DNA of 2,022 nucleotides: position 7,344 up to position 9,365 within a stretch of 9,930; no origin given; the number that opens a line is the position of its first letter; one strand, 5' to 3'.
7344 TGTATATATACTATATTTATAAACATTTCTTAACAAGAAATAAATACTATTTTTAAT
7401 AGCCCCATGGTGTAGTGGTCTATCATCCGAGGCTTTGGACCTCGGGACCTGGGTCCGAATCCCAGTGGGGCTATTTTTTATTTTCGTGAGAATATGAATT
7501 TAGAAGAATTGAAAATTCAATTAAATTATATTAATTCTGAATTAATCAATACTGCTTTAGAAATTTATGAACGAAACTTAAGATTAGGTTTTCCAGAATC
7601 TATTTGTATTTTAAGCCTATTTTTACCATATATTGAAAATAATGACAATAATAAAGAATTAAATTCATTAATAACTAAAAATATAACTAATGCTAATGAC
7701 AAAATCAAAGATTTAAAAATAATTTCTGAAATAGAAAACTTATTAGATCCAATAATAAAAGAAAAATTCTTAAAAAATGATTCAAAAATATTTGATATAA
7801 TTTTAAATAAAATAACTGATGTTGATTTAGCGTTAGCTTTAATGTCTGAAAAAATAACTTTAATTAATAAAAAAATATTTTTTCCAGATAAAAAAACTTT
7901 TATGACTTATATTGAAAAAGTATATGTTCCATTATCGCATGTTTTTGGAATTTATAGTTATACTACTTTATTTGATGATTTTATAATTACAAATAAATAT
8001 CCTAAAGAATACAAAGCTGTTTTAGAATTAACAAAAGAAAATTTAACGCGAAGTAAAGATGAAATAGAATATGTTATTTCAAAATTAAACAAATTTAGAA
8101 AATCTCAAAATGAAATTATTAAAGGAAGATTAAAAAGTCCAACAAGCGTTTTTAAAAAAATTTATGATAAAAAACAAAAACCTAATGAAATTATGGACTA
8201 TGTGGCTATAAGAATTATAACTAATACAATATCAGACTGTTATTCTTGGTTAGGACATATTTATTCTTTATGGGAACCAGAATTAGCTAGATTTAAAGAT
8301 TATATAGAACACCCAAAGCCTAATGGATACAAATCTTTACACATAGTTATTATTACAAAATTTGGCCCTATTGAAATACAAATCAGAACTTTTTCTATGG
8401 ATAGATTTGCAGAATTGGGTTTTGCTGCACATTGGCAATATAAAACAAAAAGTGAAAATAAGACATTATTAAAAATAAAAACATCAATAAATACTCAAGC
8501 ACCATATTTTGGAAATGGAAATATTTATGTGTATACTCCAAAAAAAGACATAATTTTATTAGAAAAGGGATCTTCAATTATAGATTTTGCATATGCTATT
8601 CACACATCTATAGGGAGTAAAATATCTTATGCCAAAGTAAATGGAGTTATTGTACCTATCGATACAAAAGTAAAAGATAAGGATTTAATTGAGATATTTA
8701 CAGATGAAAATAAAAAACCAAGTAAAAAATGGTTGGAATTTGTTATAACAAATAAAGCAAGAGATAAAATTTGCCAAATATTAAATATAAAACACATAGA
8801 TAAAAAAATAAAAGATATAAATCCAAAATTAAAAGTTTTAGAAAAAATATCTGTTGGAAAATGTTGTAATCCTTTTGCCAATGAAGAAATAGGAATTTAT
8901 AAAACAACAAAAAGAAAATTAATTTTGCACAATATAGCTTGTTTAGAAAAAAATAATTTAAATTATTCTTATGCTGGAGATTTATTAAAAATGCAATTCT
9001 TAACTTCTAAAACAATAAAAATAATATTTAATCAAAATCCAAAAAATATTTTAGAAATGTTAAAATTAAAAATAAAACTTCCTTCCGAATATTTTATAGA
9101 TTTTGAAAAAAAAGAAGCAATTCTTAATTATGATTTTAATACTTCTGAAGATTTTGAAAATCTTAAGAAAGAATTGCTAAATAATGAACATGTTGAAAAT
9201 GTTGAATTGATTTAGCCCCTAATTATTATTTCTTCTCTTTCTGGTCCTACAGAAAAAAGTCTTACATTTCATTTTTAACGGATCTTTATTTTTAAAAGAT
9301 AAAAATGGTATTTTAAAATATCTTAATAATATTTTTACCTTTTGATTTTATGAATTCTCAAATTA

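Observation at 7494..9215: Compact long RSH with a full ribosome-sensing C-terminal region, in a genome with archaeal-type signals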

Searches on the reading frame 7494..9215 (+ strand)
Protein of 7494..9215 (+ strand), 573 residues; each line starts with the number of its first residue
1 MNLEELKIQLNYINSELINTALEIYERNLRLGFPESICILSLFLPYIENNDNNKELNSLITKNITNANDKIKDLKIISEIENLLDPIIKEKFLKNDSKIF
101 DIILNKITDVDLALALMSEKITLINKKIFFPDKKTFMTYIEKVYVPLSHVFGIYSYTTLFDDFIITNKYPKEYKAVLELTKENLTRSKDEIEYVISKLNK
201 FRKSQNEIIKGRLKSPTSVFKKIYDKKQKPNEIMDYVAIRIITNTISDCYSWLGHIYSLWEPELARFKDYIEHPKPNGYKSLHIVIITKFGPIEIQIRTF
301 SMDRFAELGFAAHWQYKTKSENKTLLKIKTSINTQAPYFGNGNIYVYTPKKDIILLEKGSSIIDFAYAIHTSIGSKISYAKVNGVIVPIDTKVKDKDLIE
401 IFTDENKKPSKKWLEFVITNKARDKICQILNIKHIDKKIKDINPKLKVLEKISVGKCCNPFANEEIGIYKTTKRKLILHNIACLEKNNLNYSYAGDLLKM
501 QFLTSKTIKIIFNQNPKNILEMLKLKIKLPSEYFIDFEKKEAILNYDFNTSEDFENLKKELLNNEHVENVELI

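Call 8: search_protein_families(library=pfam, proteins=[window:7494-9215:+], max_evalue=0.1)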
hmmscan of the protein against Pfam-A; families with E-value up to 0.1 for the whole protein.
window:7494-9215:+ (573 aa): 4 families
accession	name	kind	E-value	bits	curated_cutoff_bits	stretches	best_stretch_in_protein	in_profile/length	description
PF04607.23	RelA_SpoT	-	1.6e-35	122.2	27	1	211-320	1-112/113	Region found in RelA / SpoT proteins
PF02824.27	TGS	-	6.6e-18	64.9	22.2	1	344-403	1-60/60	TGS domain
PF22185.1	AF_0924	-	0.021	15.2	27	0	138-175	6-43/117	Uncharacterized protein AF_0924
PF19715.4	DUF6210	-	0.091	13.7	25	0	378-437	15-73/116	Family of unknown function (DUF6210)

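Call 9: search_protein_families(library=ncbifam, proteins=[window:7494-9215:+], max_evalue=0.1)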
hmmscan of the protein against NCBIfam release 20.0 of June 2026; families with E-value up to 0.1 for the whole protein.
window:7494-9215:+ (573 aa): 5 families
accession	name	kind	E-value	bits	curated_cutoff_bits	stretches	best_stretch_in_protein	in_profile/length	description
TIGR00691.1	spoT_relA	subfamily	3.2e-77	260.4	499.2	1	89-443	84-462/687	RelA/SpoT family protein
NF008303.0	PRK11092.1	equivalog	2e-60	204.8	947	1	130-434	151-478/702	bifunctional GTP diphosphokinase/guanosine-3',5'-bis pyrophosphate 3'-pyrophosphohydrolase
NF008124.0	PRK10872.1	equivalog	4.2e-53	181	728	2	35-320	73-361/744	GTP diphosphokinase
NF053588.1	GTPPhKinYjbM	equivalog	2.2e-11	43.9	320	1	202-330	33-173/201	GTP diphosphokinase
NF007171.0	PRK09602.1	subfamily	2.7e-05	23.2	387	1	351-403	341-395/397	YchF-related putative GTPase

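Call 11: find_homologous_proteins(query=window:7494-9212:+, max_evalue=0.00001)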
Query window:7494-9212:+ (573 aa): 6427 proteins with E <= 0.00001 among 8000 candidates; the best 120 are listed.
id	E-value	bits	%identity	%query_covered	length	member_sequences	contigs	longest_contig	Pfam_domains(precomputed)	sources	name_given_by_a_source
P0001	0.0e+0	1249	100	100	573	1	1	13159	PF04607.24,PF02824.28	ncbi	-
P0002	1.8e-277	939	75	100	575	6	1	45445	PF04607.24,PF02824.28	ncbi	-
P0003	7.9e-276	934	75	100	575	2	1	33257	PF04607.24,PF02824.28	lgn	-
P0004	3.5e-270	915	73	100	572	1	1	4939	PF04607.24,PF02824.28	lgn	-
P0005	5.0e-196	671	55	100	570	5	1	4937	PF04607.24,PF02824.28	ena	-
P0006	8.8e-196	670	69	76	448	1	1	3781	PF04607.24,PF02824.28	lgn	-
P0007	3.0e-194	665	52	100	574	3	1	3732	PF04607.24,PF02824.28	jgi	-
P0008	1.9e-192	659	54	98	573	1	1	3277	PF04607.24,PF02824.28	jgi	-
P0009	5.4e-190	651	52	100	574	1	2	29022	PF04607.24,PF02824.28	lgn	-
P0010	1.1e-186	640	51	100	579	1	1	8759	PF04607.24,PF02824.28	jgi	jgi:(p)ppGpp synthase/HD superfamily hydrolase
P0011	4.9e-184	631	52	99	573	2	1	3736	PF04607.24,PF02824.28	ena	-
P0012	1.2e-179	616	54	100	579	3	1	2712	PF04607.24,PF02824.28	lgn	-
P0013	5.4e-170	585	48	100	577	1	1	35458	PF04607.24,PF02824.28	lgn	-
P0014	6.0e-169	581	49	100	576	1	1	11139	PF04607.24,PF02824.28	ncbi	-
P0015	1.5e-168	580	49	100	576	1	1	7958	PF04607.24,PF02824.28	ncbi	-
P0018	2.3e-119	418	43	88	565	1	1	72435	PF04607.24,PF02824.28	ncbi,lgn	-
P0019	1.7e-116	408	41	88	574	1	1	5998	PF04607.24,PF02824.28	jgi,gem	-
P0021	6.4e-113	396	40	98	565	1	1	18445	PF04607.24,PF02824.28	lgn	-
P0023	4.8e-70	255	37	68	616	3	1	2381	PF04607.24,PF13328.13,PF02824.28,PF13291.13,PF01842.32,PF28438.1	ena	-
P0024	1.9e-63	233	34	89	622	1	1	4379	PF04607.24,PF13328.13,PF02824.28,PF13291.13,PF28438.1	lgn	-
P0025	3.7e-63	232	38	62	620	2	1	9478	PF04607.24,PF13328.13,PF02824.28,PF13291.13,PF28438.1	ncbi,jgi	-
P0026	4.2e-63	232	38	62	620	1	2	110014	PF04607.24,PF13328.13,PF02824.28,PF13291.13,PF28438.1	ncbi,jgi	-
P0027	1.1e-61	227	38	60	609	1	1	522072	PF04607.24,PF13328.13,PF02824.28,PF22629.3,PF13291.13,PF01842.32,PF28438.1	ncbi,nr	ncbi:MAG: HD domain-containing protein [Candidatus Diapherotrites archaeon]|nr:HD domain-containing 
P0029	1.6e-58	217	36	71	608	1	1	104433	PF04607.24,PF13328.13,PF02824.28,PF13291.13,PF28438.1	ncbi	-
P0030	4.6e-58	215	37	50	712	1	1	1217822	PF04607.24,PF13328.13,PF19296.6,PF02824.28,PF01966.29,PF22629.3,PF13291.13,PF01842.32,PF28438.1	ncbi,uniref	ncbi:RelA/SpoT family protein [Gehongia tenuis]|uniref:RelA/SpoT family protein n=1 Tax=Gehongia ten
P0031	4.6e-58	215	37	50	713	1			PF04607.24,PF13328.13,PF19296.6,PF02824.28,PF01966.29,PF22629.3,PF13291.13,PF01842.32,PF28438.1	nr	nr:bifunctional (p)ppGpp synthetase/guanosine-3',5'-bis(diphosphate) 3'-pyrophosphohydrolase [Gehong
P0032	4.9e-58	215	37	50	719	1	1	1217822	PF04607.24,PF13328.13,PF19296.6,PF02824.28,PF01966.29,PF22629.3,PF13291.13,PF01842.32,PF28438.1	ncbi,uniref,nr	ncbi:bifunctional (p)ppGpp synthetase/guanosine-3',5'-bis(diphosphate) 3'-pyrophosphohydrolase [Chri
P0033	5.1e-58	215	38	62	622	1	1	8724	PF04607.24,PF13328.13,PF02824.28,PF13291.13,PF28438.1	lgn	-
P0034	6.1e-58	215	37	50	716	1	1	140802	PF04607.24,PF13328.13,PF19296.6,PF02824.28,PF01966.29,PF22629.3,PF13291.13,PF01842.32,PF28438.1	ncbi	-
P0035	6.2e-58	215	37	50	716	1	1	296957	PF04607.24,PF13328.13,PF19296.6,PF02824.28,PF01966.29,PF22629.3,PF13291.13,PF01842.32,PF28438.1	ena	-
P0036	9.3e-58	214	36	62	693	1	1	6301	PF04607.24,PF13328.13,PF02824.28,PF01966.29,PF13291.13,PF01842.32,PF28438.1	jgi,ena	-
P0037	1.3e-57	214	35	61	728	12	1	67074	PF04607.24,PF13328.13,PF19296.6,PF02824.28,PF01966.29,PF13291.13,PF28438.1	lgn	-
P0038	4.0e-57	212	35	60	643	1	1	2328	PF04607.24,PF13328.13,PF19296.6,PF02824.28,PF01966.29,PF28438.1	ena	-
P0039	5.1e-57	212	38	50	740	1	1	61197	PF04607.24,PF13328.13,PF19296.6,PF02824.28,PF01966.29,PF22629.3,PF13291.13,PF28438.1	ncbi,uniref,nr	ncbi:RelA/SpoT family protein [Streptococcus zalophi]|uniref:RelA/SpoT family protein n=1 Tax=Strept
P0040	5.5e-57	212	30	68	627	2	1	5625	PF04607.24,PF13328.13,PF02824.28,PF13291.13,PF28438.1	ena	-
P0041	7.4e-57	211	34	61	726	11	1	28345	PF04607.24,PF13328.13,PF19296.6,PF02824.28,PF01966.29,PF13291.13,PF28438.1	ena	-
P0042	8.0e-57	211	38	50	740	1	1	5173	PF04607.24,PF13328.13,PF19296.6,PF02824.28,PF01966.29,PF22629.3,PF13291.13,PF28438.1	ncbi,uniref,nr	ncbi:RelA/SpoT family protein [Streptococcus sp. CSL10205-OR2]|uniref:RelA/SpoT family protein n=1 T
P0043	9.3e-57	211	37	50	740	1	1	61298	PF04607.24,PF13328.13,PF19296.6,PF02824.28,PF01966.29,PF22629.3,PF13291.13,PF28438.1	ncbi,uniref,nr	ncbi:RelA/SpoT family protein [Streptococcus zalophi]|uniref:GTP diphosphokinase n=1 Tax=Streptococc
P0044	1.0e-56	211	32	61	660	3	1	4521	PF04607.24,PF13328.13,PF19296.6,PF02824.28,PF01966.29,PF13291.13,PF28438.1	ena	-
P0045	1.1e-56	211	40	53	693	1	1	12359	PF04607.24,PF13328.13,PF02824.28,PF01966.29,PF13291.13,PF01842.32,PF28438.1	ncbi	-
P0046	1.5e-56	210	35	51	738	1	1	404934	PF04607.24,PF13328.13,PF19296.6,PF02824.28,PF01966.29,PF22629.3,PF13291.13,PF01842.32,PF28438.1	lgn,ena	-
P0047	1.5e-56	210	38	53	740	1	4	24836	PF04607.24,PF13328.13,PF19296.6,PF02824.28,PF01966.29,PF13291.13,PF28438.1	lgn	-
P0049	4.9e-56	208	39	53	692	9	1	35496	PF04607.24,PF13328.13,PF02824.28,PF01966.29,PF13291.13,PF01842.32,PF28438.1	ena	-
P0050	5.2e-56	208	33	61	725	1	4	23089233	PF04607.24,PF13328.13,PF19296.6,PF02824.28,PF01966.29,PF13291.13,PF28438.1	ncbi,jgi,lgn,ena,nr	ncbi:MAG TPA: bifunctional (p)ppGpp synthetase/guanosine-3',5'-bis(diphosphate) 3'-pyrophosphohydrol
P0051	5.6e-56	208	37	50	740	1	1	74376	PF04607.24,PF13328.13,PF19296.6,PF02824.28,PF01966.29,PF22629.3,PF13291.13,PF28438.1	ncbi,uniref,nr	ncbi:RelA/SpoT family protein [Streptococcus pacificus]|uniref:GTP diphosphokinase n=1 Tax=Streptoco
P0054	8.5e-56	208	38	50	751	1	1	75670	PF04607.24,PF13328.13,PF19296.6,PF02824.28,PF01966.29,PF13291.13,PF01842.32,PF28438.1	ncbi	-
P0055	9.6e-56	208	36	52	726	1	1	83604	PF04607.24,PF13328.13,PF19296.6,PF02824.28,PF01966.29,PF13291.13,PF28438.1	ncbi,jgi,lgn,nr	ncbi:MAG: bifunctional (p)ppGpp synthetase/guanosine-3',5'-bis(diphosphate) 3'-pyrophosphohydrolase 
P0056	1.1e-55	207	34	69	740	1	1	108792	PF04607.24,PF13328.13,PF19296.6,PF02824.28,PF01966.29,PF13291.13,PF28438.1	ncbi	ncbi:RelA/SpoT family protein [Streptococcus dentasini]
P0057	1.6e-55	207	33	71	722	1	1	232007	PF04607.24,PF13328.13,PF19296.6,PF02824.28,PF01966.29,PF13291.13,PF28438.1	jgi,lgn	jgi:GTP pyrophosphokinase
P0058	1.6e-55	207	31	67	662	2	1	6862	PF04607.24,PF13328.13,PF02824.28,PF01966.29,PF13291.13,PF01842.32,PF28438.1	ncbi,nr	ncbi:MAG: bifunctional (p)ppGpp synthetase/guanosine-3',5'-bis(diphosphate) 3'-pyrophosphohydrolase 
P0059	1.9e-55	207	35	66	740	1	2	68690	PF04607.24,PF13328.13,PF19296.6,PF02824.28,PF01966.29,PF13291.13,PF28438.1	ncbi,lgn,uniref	ncbi:RelA/SpoT family protein [Streptococcus dentapri]|uniref:GTP diphosphokinase n=1 Tax=Streptococ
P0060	2.2e-55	206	37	52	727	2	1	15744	PF04607.24,PF13328.13,PF19296.6,PF02824.28,PF01966.29,PF22629.3,PF13291.13,PF01842.32,PF28438.1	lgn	-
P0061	2.4e-55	206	37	50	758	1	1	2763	PF04607.24,PF13328.13,PF19296.6,PF02824.28,PF01966.29,PF22629.3,PF13291.13,PF01842.32,PF28438.1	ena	-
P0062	2.9e-55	206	36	51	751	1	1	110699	PF04607.24,PF13328.13,PF19296.6,PF02824.28,PF01966.29,PF22629.3,PF13291.13,PF01842.32,PF28438.1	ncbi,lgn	ncbi:MAG: RelA/SpoT family protein [Nitrospinaceae bacterium]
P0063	4.8e-55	205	34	61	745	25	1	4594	PF04607.24,PF13328.13,PF19296.6,PF02824.28,PF01966.29,PF13291.13,PF28438.1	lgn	-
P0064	4.8e-55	205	37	52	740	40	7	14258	PF04607.24,PF13328.13,PF19296.6,PF02824.28,PF01966.29,PF13291.13,PF28438.1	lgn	-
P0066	4.9e-55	205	35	59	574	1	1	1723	PF04607.24,PF13328.13,PF19296.6,PF02824.28,PF28438.1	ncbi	ncbi:RelA/SpoT family protein, partial [Streptococcus sobrinus]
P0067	4.9e-55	205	37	50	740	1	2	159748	PF04607.24,PF13328.13,PF19296.6,PF02824.28,PF01966.29,PF22629.3,PF13291.13,PF28438.1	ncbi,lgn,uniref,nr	ncbi:RelA/SpoT family protein [Streptococcus marimammalium]|uniref:RelA/SpoT family protein n=1 Tax=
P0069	7.2e-55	205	35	57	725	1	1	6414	PF04607.24,PF13328.13,PF19296.6,PF02824.28,PF01966.29,PF13291.13,PF28438.1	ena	-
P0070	8.9e-55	204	33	61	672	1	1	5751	PF04607.24,PF13328.13,PF19296.6,PF02824.28,PF01966.29,PF28438.1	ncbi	ncbi:RelA/SpoT family protein, partial [Streptococcus sobrinus]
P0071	9.9e-55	204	37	53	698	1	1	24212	PF04607.24,PF13328.13,PF19296.6,PF02824.28,PF01966.29,PF28438.1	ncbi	-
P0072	1.1e-54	204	38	50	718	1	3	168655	PF04607.24,PF13328.13,PF19296.6,PF02824.28,PF01966.29,PF22629.3,PF13291.13,PF28438.1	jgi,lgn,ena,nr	nr:bifunctional (p)ppGpp synthetase/guanosine-3',5'-bis(diphosphate) 3'-pyrophosphohydrolase [Desulf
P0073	1.2e-54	204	38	50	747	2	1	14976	PF04607.24,PF13328.13,PF19296.6,PF02824.28,PF01966.29,PF13291.13,PF28438.1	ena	-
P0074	1.4e-54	204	37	53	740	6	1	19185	PF04607.24,PF13328.13,PF19296.6,PF02824.28,PF01966.29,PF13291.13,PF28438.1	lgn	-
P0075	1.4e-54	204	42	52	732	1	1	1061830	PF04607.24,PF13328.13,PF19296.6,PF02824.28,PF01966.29,PF13291.13,PF28438.1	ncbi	ncbi:MAG: bifunctional (p)ppGpp synthetase/guanosine-3',5'-bis(diphosphate) 3'-pyrophosphohydrolase 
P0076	1.6e-54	204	34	66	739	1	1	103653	PF04607.24,PF13328.13,PF19296.6,PF02824.28,PF01966.29,PF13291.13,PF28438.1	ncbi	ncbi:RelA/SpoT family protein [Streptococcus dentiloxodontae]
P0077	1.7e-54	203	38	53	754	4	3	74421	PF04607.24,PF13328.13,PF19296.6,PF02824.28,PF01966.29,PF13291.13,PF28438.1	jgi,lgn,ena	-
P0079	2.1e-54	203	38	50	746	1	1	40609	PF04607.24,PF13328.13,PF19296.6,PF02824.28,PF01966.29,PF13291.13,PF01842.32,PF28438.1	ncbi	-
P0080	2.1e-54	203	35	57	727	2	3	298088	PF04607.24,PF13328.13,PF19296.6,PF02824.28,PF01966.29,PF13291.13,PF28438.1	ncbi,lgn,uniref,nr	ncbi:RelA/SpoT family protein [Hippea jasoniae]|uniref:RelA/SpoT family protein n=1 Tax=Hippea jason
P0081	2.4e-54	203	37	50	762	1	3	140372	PF04607.24,PF13328.13,PF19296.6,PF02824.28,PF01966.29,PF22629.3,PF13291.13,PF01842.32,PF28438.1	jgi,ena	-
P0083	3.1e-54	203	35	68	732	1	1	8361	PF04607.24,PF13328.13,PF19296.6,PF02824.28,PF01966.29,PF13291.13,PF28438.1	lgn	-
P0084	4.6e-54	202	38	50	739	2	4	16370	PF04607.24,PF13328.13,PF19296.6,PF02824.28,PF01966.29,PF13291.13,PF28438.1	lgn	-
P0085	4.7e-54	202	38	50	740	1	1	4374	PF04607.24,PF13328.13,PF19296.6,PF02824.28,PF01966.29,PF13291.13,PF28438.1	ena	-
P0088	5.3e-54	202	37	50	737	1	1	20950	PF04607.24,PF13328.13,PF19296.6,PF02824.28,PF01966.29,PF13291.13,PF28438.1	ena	-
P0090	5.8e-54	202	35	68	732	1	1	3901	PF04607.24,PF13328.13,PF19296.6,PF02824.28,PF01966.29,PF13291.13,PF28438.1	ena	-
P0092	6.2e-54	202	35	68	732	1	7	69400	PF04607.24,PF13328.13,PF19296.6,PF02824.28,PF01966.29,PF13291.13,PF28438.1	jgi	-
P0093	6.4e-54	202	33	69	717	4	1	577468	PF04607.24,PF13328.13,PF19296.6,PF02824.28,PF01966.29,PF13291.13,PF01842.32,PF28438.1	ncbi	ncbi:MAG: bifunctional (p)ppGpp synthetase/guanosine-3',5'-bis(diphosphate) 3'-pyrophosphohydrolase 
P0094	6.5e-54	201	36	50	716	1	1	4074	PF04607.24,PF13328.13,PF19296.6,PF02824.28,PF01966.29,PF22629.3,PF13291.13,PF01842.32,PF28438.1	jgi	jgi:GTP diphosphokinase / guanosine-3',5'-bis(diphosphate) 3'-diphosphatase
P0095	6.9e-54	201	34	58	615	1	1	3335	PF04607.24,PF13328.13,PF19296.6,PF02824.28,PF01966.29,PF28438.1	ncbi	-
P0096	7.2e-54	201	35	65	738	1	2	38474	PF04607.24,PF13328.13,PF19296.6,PF02824.28,PF01966.29,PF13291.13,PF28438.1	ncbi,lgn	-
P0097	7.4e-54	201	38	50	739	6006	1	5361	PF04607.24,PF13328.13,PF19296.6,PF02824.28,PF01966.29,PF13291.13,PF28438.1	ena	-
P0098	7.8e-54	201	34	57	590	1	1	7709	PF04607.24,PF13328.13,PF02824.28,PF13291.13,PF28438.1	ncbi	ncbi:MAG: TGS domain-containing protein [Candidatus Diapherotrites archaeon]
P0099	8.0e-54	201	37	50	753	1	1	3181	PF04607.24,PF13328.13,PF19296.6,PF02824.28,PF01966.29,PF13291.13,PF28438.1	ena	-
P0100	9.1e-54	201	39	50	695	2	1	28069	PF04607.24,PF13328.13,PF02824.28,PF01966.29,PF22629.3,PF13291.13,PF01842.32,PF28438.1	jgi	jgi:GTP pyrophosphokinase/guanosine-3',5'-bis(diphosphate) 3'-pyrophosphohydrolase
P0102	9.4e-54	201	36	72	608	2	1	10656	PF04607.24,PF13328.13,PF02824.28,PF13291.13,PF28438.1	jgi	-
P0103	1.1e-53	201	38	50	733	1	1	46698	PF04607.24,PF13328.13,PF19296.6,PF02824.28,PF01966.29,PF22629.3,PF13291.13,PF01842.32,PF28438.1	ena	-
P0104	1.1e-53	201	38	52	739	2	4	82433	PF04607.24,PF13328.13,PF19296.6,PF02824.28,PF01966.29,PF13291.13,PF28438.1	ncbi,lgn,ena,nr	ncbi:MAG: bifunctional (p)ppGpp synthetase/guanosine-3',5'-bis(diphosphate) 3'-pyrophosphohydrolase 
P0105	1.2e-53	201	33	69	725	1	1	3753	PF04607.24,PF13328.13,PF19296.6,PF02824.28,PF01966.29,PF13291.13,PF28438.1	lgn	-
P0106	1.3e-53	200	35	50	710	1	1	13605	PF04607.24,PF13328.13,PF19296.6,PF02824.28,PF01966.29,PF13291.13,PF28438.1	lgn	-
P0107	1.4e-53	200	38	52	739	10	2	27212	PF04607.24,PF13328.13,PF19296.6,PF02824.28,PF01966.29,PF22629.3,PF13291.13,PF28438.1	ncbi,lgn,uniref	ncbi:RelA/SpoT family protein [Streptococcus ferus]|uniref:RelA/SpoT family protein n=1 Tax=Streptoc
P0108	1.5e-53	200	38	50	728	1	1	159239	PF04607.24,PF13328.13,PF19296.6,PF02824.28,PF01966.29,PF13291.13,PF01842.32,PF28438.1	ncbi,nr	ncbi:MAG: bifunctional (p)ppGpp synthetase/guanosine-3',5'-bis(diphosphate) 3'-pyrophosphohydrolase 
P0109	1.5e-53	200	38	52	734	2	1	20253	PF04607.24,PF13328.13,PF19296.6,PF02824.28,PF01966.29,PF13291.13,PF01842.32,PF28438.1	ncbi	-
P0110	1.5e-53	200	31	74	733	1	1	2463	PF04607.24,PF13328.13,PF19296.6,PF02824.28,PF01966.29,PF13291.13,PF28438.1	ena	-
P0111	1.5e-53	200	38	50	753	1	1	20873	PF04607.24,PF13328.13,PF19296.6,PF02824.28,PF01966.29,PF13291.13,PF28438.1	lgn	-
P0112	1.5e-53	200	38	50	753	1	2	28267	PF04607.24,PF13328.13,PF19296.6,PF02824.28,PF01966.29,PF13291.13,PF28438.1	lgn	-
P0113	1.6e-53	200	29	63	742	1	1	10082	PF04607.24,PF13328.13,PF19296.6,PF02824.28,PF01966.29,PF22629.3,PF13291.13,PF01842.32,PF28438.1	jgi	jgi:guanosine-3',5'-bis(diphosphate) 3'-pyrophosphohydrolase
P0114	1.6e-53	200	38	50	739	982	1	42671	PF04607.24,PF13328.13,PF19296.6,PF02824.28,PF01966.29,PF13291.13,PF28438.1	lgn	-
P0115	1.7e-53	200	37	50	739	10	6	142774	PF04607.24,PF13328.13,PF19296.6,PF02824.28,PF01966.29,PF13291.13,PF28438.1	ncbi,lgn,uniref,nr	ncbi:RelA/SpoT family protein [Streptococcus halichoeri]|uniref:RelA/SpoT family protein n=1 Tax=Str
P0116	1.8e-53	200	33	71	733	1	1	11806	PF04607.24,PF13328.13,PF19296.6,PF02824.28,PF01966.29,PF13291.13,PF28438.1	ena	-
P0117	1.9e-53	200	38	52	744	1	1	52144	PF04607.24,PF13328.13,PF19296.6,PF02824.28,PF01966.29,PF13291.13,PF01842.32,PF28438.1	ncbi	-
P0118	2.3e-53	200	36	52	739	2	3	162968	PF04607.24,PF13328.13,PF19296.6,PF02824.28,PF01966.29,PF13291.13,PF28438.1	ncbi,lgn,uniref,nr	ncbi:RelA/SpoT family protein [Streptococcus loxodontisalivarius]|uniref:GTP diphosphokinase n=1 Tax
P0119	2.4e-53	200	38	50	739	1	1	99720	PF04607.24,PF13328.13,PF19296.6,PF02824.28,PF01966.29,PF13291.13,PF28438.1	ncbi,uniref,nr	ncbi:bifunctional (p)ppGpp synthetase/guanosine-3',5'-bis(diphosphate) 3'-pyrophosphohydrolase [Stre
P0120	2.5e-53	200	35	69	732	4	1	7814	PF04607.24,PF13328.13,PF19296.6,PF02824.28,PF01966.29,PF13291.13,PF28438.1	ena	-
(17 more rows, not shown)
